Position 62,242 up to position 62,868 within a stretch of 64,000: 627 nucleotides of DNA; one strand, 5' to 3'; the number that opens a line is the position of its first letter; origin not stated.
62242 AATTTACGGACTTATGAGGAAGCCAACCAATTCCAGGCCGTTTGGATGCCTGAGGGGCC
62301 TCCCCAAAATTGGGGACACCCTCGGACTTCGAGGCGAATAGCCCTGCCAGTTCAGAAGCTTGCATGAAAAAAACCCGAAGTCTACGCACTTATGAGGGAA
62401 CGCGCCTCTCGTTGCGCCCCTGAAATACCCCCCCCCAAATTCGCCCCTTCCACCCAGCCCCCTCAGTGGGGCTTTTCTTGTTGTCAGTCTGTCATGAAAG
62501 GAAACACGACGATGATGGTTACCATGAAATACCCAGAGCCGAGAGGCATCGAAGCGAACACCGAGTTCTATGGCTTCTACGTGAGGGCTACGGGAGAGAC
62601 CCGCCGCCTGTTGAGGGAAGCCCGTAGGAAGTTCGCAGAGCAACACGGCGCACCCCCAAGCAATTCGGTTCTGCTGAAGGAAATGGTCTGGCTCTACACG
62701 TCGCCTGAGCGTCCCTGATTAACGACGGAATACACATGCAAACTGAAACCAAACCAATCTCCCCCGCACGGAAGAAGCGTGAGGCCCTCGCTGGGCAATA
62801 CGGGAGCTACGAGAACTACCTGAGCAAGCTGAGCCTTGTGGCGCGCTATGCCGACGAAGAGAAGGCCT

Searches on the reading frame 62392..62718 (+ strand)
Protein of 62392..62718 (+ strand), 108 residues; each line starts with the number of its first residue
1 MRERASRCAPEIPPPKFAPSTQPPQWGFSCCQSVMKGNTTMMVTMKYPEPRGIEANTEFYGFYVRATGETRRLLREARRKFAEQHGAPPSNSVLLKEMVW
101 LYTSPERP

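Call 21: search_protein_families(library=pfam, proteins=[window:62392-62718:+], max_evalue=0.1)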
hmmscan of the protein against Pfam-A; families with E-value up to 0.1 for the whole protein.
window:62392-62718:+ (108 aa): 0 families

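Call 22: search_protein_families(library=phrogs, proteins=[window:62392-62718:+], max_evalue=0.01)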
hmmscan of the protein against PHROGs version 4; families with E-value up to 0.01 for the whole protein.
window:62392-62718:+ (108 aa): 0 families
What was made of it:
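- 62494..62718 (+): Small conserved element gene of about 70 aa. The start codon is uncertain (62494 to 62524). No Pfam or PHROG match (calls 21, 22).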
